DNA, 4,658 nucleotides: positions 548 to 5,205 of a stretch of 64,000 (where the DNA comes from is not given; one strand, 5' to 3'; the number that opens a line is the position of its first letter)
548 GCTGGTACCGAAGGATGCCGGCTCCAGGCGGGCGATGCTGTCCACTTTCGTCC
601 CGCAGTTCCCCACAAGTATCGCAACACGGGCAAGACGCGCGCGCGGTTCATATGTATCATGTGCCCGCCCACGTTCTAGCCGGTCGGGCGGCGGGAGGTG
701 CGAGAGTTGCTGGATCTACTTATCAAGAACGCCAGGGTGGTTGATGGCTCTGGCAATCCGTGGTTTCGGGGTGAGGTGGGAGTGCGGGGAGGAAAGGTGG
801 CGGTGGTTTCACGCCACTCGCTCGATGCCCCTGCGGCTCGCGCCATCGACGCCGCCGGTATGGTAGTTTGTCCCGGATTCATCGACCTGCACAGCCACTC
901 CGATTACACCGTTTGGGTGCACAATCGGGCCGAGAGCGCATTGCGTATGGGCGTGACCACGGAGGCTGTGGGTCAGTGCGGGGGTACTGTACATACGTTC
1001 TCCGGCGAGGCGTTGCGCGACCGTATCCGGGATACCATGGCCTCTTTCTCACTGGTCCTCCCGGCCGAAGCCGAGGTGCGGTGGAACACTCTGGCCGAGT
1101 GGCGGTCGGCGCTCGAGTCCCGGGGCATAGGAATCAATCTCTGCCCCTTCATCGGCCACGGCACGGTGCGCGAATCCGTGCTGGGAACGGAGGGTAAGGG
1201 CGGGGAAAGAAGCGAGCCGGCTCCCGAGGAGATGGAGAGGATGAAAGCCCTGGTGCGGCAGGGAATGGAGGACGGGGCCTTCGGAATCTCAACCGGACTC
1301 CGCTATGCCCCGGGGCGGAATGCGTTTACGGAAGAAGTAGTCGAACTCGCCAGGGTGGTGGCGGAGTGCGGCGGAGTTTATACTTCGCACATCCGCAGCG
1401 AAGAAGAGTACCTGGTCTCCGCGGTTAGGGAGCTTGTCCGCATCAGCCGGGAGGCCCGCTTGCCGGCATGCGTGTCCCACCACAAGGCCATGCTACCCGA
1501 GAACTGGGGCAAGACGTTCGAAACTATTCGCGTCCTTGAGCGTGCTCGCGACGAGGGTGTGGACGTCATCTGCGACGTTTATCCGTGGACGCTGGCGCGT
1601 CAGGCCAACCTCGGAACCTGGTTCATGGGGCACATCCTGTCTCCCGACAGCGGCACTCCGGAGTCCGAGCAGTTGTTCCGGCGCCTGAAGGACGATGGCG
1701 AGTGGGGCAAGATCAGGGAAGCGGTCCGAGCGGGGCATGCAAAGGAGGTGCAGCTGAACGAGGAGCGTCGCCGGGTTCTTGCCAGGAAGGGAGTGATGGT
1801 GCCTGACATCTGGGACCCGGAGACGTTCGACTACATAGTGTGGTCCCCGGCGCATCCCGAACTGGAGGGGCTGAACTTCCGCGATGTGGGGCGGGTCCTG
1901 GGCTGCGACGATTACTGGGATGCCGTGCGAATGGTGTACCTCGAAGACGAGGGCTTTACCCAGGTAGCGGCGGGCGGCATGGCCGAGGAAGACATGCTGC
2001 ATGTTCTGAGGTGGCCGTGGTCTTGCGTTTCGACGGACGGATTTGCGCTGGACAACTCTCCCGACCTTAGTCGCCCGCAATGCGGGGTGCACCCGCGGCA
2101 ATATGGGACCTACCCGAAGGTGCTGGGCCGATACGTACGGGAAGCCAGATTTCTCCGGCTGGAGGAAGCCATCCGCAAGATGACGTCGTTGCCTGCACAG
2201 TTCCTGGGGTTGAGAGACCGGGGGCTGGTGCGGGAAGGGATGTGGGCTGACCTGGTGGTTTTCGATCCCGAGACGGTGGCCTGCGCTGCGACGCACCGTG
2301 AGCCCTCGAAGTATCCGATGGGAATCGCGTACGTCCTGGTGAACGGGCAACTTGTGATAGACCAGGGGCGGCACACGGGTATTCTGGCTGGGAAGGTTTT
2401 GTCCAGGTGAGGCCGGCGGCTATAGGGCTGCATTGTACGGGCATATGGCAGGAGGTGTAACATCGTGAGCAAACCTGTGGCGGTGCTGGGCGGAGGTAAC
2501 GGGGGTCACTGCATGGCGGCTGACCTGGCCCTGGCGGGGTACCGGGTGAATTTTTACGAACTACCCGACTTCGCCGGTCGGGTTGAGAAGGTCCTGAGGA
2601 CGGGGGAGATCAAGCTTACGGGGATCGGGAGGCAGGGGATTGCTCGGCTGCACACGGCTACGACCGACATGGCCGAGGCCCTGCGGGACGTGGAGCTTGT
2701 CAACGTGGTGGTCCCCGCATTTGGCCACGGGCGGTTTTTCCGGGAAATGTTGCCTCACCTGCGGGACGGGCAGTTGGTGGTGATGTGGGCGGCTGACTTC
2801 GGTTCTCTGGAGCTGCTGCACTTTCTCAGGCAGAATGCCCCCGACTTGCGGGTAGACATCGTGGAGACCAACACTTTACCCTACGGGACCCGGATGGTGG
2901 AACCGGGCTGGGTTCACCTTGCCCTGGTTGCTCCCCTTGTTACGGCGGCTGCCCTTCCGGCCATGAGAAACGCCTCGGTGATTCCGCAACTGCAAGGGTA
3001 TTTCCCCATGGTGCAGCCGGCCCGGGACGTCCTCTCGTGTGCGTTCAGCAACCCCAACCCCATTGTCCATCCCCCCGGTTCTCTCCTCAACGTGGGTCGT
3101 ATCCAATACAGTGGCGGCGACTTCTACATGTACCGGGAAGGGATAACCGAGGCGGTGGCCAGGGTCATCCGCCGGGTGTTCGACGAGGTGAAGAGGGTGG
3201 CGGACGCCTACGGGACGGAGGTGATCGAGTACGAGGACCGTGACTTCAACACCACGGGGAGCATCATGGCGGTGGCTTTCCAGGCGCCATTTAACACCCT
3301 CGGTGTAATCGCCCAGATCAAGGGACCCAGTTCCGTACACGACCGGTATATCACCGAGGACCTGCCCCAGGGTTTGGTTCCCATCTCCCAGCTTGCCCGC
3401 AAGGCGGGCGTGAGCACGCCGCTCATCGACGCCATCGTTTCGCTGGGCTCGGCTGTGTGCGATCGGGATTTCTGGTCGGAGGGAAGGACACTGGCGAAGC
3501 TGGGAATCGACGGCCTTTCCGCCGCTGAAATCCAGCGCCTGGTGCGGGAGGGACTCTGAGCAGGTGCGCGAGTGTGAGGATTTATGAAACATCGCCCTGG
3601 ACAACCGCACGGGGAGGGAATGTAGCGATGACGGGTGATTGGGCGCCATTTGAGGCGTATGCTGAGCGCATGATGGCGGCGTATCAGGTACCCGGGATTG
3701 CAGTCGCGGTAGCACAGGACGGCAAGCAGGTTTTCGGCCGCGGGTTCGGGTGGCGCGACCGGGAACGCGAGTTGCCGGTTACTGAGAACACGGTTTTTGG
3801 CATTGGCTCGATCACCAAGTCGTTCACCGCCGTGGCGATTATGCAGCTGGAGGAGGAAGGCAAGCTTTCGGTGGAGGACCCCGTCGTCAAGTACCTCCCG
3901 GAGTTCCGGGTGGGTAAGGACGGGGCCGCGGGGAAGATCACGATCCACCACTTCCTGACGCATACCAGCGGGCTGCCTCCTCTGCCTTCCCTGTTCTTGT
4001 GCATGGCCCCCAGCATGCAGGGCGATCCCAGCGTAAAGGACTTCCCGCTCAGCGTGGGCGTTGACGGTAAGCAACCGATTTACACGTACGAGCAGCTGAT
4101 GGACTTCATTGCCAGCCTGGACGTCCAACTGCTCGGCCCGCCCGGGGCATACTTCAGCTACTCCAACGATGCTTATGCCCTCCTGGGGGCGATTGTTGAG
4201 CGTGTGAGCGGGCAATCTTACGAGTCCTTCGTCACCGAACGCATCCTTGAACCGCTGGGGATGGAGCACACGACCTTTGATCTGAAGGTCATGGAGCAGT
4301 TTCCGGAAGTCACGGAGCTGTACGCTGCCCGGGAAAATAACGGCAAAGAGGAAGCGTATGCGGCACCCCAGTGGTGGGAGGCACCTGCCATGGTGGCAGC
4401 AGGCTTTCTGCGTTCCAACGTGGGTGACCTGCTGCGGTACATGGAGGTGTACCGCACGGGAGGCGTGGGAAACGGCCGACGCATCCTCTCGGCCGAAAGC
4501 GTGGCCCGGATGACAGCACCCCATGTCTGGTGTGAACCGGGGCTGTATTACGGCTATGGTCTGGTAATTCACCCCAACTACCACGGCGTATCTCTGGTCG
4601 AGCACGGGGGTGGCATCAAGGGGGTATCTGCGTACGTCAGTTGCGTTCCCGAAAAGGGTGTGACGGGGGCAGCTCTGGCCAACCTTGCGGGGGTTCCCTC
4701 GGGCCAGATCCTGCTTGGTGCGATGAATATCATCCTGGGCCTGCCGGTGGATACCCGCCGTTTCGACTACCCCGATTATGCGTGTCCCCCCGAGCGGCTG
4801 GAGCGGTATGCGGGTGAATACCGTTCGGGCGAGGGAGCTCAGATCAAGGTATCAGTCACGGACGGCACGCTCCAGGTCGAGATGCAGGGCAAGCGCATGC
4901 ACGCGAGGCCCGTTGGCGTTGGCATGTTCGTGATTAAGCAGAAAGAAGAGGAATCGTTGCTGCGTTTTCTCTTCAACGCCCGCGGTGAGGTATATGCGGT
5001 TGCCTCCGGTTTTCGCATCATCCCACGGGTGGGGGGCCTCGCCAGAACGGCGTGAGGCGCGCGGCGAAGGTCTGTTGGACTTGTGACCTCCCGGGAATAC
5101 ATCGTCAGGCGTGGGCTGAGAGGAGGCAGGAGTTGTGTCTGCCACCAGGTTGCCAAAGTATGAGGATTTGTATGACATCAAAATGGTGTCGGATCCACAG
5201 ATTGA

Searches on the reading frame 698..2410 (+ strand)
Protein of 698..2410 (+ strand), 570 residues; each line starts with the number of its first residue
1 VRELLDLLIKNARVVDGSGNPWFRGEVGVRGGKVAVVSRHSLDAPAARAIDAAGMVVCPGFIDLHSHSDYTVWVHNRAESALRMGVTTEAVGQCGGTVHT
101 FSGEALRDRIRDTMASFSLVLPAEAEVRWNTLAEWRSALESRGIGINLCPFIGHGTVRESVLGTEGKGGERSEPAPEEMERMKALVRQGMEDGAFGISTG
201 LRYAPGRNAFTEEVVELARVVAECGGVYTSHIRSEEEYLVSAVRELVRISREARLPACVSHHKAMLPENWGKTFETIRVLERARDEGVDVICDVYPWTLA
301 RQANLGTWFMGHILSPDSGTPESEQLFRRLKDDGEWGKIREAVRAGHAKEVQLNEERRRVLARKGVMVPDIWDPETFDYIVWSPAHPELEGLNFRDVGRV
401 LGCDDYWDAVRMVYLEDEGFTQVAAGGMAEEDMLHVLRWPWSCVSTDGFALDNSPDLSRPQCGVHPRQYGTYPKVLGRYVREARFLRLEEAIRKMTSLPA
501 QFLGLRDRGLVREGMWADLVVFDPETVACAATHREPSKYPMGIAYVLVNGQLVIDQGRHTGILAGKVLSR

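Call 7: search_protein_families(library=pfam, proteins=[window:698-2410:+], max_evalue=0.00001)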
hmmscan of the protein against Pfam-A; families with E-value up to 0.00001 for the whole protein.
window:698-2410:+ (570 aa): 2 families
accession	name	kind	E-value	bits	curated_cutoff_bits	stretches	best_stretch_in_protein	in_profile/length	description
PF07969.17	Amidohydro_3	-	5e-28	99.2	29.7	2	478-553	399-471/472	Amidohydrolase family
PF01979.26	Amidohydro_1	-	6.8e-12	45.7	25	1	481-553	276-345/345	Amidohydrolase family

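Call 44: search_protein_families(library=ncbifam, proteins=[window:698-2410:+], max_evalue=0.00001)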
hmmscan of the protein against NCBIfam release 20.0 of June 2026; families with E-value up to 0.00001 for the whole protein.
window:698-2410:+ (570 aa): 48 families (the best 25 are shown)
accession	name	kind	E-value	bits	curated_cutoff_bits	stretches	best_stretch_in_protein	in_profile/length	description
NF006560.0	PRK09061.1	subfamily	2.5e-57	194.3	340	3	462-558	399-500/517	amidohydrolase family protein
NF006689.0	PRK09237.1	equivalog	7.7e-17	60.9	371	1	5-89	3-89/383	amidohydrolase/deacetylase family metallohydrolase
NF005791.0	PRK07627.1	equivalog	7.4e-15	54.8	442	1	7-68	3-64/425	dihydroorotase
NF006688.0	PRK09236.1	equivalog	7.3e-14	51.4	535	1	483-568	345-440/444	dihydroorotase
TIGR00857.1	pyrC_multi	subfamily_domain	2.3e-13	49.9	279.05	0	24-68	5-48/412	dihydroorotase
NF004839.0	PRK06189.1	equivalog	9.8e-13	47.5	631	1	5-69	3-64/451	allantoinase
NF006839.0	PRK09357.1-4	equivalog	1.1e-12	47.3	576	1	7-69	2-63/422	dihydroorotase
TIGR03121.1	one_C_dehyd_A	equivalog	1.2e-12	46.9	392.75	0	487-565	431-509/556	formylmethanofuran dehydrogenase subunit A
NF006845.0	PRK09357.2-6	equivalog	2.5e-12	46.2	728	1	7-68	3-64/428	dihydroorotase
NF006844.0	PRK09357.2-5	equivalog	3e-12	46.3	701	1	6-67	3-63/422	dihydroorotase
TIGR02318.1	phosphono_phnM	equivalog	9.1e-12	44.6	390.55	0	484-525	318-359/376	phosphonate metabolism protein PhnM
NF011990.0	PRK15446.2-6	subfamily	1.5e-11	43.6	233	0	482-555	322-384/390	alpha-D-ribose 1-methylphosphonate 5-triphosphate diphosphatase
NF011984.0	PRK15446.1-5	equivalog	2.5e-11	43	260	0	484-523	321-360/379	alpha-D-ribose 1-methylphosphonate 5-triphosphate diphosphatase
NF009941.0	PRK13404.1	subfamily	2.7e-11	42.8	647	1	5-117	4-111/478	dihydropyrimidinase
NF009060.0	PRK12394.1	equivalog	4.5e-11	42.2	442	1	5-96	3-95/381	metallo-dependent hydrolase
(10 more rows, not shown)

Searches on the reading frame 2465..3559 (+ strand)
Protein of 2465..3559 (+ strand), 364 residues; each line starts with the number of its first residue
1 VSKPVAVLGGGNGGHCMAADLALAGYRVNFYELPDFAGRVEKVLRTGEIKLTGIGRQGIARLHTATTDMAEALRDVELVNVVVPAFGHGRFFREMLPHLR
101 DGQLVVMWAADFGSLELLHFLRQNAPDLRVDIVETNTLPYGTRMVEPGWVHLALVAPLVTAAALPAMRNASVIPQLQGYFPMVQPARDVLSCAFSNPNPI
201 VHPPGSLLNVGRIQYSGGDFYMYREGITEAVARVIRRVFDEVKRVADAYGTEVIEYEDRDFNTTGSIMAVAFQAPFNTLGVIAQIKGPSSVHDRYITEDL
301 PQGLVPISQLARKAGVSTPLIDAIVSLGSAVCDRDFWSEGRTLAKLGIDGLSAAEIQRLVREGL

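Call 7: search_protein_families(library=pfam, proteins=[window:2465-3559:+], max_evalue=0.00001)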
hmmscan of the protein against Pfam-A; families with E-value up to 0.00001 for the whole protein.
window:2465-3559:+ (364 aa): 1 family
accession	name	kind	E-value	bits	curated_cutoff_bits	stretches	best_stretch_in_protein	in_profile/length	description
PF02317.23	Octopine_DH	-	3.9e-38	131.2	30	1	186-332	2-150/150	NAD/NADP octopine/nopaline dehydrogenase, alpha-helical domain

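Call 44: search_protein_families(library=ncbifam, proteins=[window:2465-3559:+], max_evalue=0.00001)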
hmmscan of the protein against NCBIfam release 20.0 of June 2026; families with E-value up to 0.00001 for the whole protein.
window:2465-3559:+ (364 aa): 2 families
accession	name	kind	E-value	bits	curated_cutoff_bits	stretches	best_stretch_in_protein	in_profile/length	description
NF000942.0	PRK00094.1-4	subfamily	3.7e-07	29.6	257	1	2-108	2-105/334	NAD(P)H-dependent glycerol-3-phosphate dehydrogenase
NF000946.0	PRK00094.2-4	equivalog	5.5e-07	28.8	455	1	2-109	4-108/342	NAD(P)H-dependent glycerol-3-phosphate dehydrogenase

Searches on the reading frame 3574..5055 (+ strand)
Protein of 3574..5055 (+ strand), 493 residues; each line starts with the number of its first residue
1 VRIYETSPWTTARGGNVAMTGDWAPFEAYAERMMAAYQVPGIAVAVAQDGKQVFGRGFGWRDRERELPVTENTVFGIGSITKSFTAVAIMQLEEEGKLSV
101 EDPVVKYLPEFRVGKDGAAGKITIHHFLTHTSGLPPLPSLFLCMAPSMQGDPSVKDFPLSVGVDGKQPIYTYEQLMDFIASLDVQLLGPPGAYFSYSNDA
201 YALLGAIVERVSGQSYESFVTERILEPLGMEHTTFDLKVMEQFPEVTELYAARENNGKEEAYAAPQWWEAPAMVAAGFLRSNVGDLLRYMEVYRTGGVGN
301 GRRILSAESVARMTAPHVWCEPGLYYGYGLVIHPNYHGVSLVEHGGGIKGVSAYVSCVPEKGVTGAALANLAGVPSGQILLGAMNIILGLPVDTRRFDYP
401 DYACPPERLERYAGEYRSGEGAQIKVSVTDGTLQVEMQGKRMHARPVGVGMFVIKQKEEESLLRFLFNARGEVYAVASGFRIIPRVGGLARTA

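Call 7: search_protein_families(library=pfam, proteins=[window:3574-5055:+], max_evalue=0.00001)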
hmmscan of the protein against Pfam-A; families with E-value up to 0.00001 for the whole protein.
window:3574-5055:+ (493 aa): 2 families
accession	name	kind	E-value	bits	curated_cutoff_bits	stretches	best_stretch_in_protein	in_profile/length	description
PF00144.29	Beta-lactamase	-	7.9e-75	252.5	27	1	26-374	1-313/329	Beta-lactamase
PF11954.13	DUF3471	-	4e-06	27.6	29.3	0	405-475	8-85/103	Domain of unknown function (DUF3471)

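Call 44: search_protein_families(library=ncbifam, proteins=[window:3574-5055:+], max_evalue=0.00001)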
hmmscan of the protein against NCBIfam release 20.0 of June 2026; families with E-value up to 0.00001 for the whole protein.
window:3574-5055:+ (493 aa): 47 families (the best 25 are shown)
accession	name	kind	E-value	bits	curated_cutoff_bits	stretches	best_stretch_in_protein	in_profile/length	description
NF033085.1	bla_class_C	equivalog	1.4e-32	112.9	415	2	28-137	10-115/356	class C beta-lactamase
NF041663.1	ampC_Sliq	exception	5.2e-27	94.7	860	1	22-135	24-133/378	cephalosporin-hydrolyzing class C beta-lactamase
NF007943.0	PRK10662.1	equivalog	8.1e-27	93.8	266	2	27-135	38-145/380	D-alanyl-D-alanine-carboxypeptidase/endopeptidase AmpH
NF052559.1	MthAcHydAcmB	equivalog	2.4e-25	89.1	550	2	32-111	17-96/391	methyl acetate hydrolase AcmB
NF045671.1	blaPNC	exception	5.6e-25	88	750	1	31-137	54-156/401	PNC family class C beta-lactamase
NF000423.2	blaSRT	exception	8.7e-25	87.7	860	1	27-135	29-133/378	SRT/SST family class C beta-lactamase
NF012102.1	blaDHA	exception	7e-24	84.6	800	1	31-136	36-137/379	DHA family class C beta-lactamase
NF033698.1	blaCSA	exception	2.7e-23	82.5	884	1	22-135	22-131/375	CSA family class C beta-lactamase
NF012173.1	CMY2-MIR-ACT-EC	exception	3.2e-22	78.9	680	2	33-137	39-139/380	CMY2/MIR/ACT/EC family class C beta-lactamase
NF033700.1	blaCMA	exception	1.5e-21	76.9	887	1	22-135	22-131/375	CMA family class C beta-lactamase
NF000385.4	blaACT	exception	1.7e-21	76.7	810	1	32-134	38-136/380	ACT family cephalosporin-hydrolyzing class C beta-lactamase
NF033569.1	blaLHK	exception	1.3e-20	73.7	850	1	22-137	37-148/390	LHK family class C beta-lactamase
NF009622.0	PRK13128.1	equivalog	1.6e-20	73.1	443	2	22-115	5-97/518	D-aminopeptidase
NF000191.1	CMY2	exception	1.8e-20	73.1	800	1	33-137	39-139/381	CMY-2 family class C beta-lactamase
NF038238.1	blaBUT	exception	8.2e-20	71.2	850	1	32-137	40-141/383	BUT family class C beta-lactamase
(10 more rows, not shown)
